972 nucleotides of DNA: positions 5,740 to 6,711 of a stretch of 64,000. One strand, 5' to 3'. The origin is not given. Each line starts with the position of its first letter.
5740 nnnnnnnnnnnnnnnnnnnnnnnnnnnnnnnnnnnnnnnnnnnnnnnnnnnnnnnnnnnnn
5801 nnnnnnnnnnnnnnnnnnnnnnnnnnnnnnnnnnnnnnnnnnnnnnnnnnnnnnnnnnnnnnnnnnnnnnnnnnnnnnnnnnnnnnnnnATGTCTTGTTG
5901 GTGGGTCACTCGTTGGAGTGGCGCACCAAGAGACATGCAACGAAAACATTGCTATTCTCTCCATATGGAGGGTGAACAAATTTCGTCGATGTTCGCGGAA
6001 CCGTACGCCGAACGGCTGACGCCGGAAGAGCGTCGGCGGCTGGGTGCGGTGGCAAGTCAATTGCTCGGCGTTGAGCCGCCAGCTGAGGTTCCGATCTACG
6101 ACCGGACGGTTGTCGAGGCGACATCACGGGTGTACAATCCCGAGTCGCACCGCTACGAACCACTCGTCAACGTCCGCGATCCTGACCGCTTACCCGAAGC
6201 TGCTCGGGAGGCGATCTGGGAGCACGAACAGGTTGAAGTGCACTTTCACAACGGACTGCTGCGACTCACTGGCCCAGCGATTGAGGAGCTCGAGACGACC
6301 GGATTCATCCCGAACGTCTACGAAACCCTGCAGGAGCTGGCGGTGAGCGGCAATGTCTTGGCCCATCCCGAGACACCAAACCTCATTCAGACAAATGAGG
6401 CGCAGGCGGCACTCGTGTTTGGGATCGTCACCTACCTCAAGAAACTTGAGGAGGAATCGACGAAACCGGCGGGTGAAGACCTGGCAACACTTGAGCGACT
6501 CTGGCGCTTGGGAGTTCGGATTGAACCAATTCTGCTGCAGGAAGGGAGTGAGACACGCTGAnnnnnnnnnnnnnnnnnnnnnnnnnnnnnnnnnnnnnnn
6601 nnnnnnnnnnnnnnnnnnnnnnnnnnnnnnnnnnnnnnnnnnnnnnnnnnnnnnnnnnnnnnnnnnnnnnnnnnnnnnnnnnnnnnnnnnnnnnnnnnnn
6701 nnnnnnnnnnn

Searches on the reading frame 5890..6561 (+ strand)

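Call 10: search_protein_families(library=pfam, proteins=[window:5890-6561:+], max_evalue=0.1)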
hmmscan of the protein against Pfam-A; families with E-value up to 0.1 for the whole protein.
window:5890-6561:+ (223 aa): 1 family
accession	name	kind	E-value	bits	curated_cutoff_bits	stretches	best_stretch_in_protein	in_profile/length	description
PF17920.6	TetR_C_16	-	0.041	14.5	26.2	0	31-61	44-75/107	Tetracyclin repressor-like, C-terminal domain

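Call 33: search_protein_families(library=padloc, proteins=[window:5890-6561:+], max_evalue=0.1)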
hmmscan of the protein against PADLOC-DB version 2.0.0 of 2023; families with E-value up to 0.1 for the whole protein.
window:5890-6561:+ (223 aa): 0 families

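Call 34: search_protein_families(library=phrogs, proteins=[window:5890-6561:+], max_evalue=0.1)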
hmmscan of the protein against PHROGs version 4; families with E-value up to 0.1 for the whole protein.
window:5890-6561:+ (223 aa): 1 family
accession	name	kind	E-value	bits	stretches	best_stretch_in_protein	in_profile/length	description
phrog_449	-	connector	0.009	15.5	1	102-161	87-146/520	head-tail adaptor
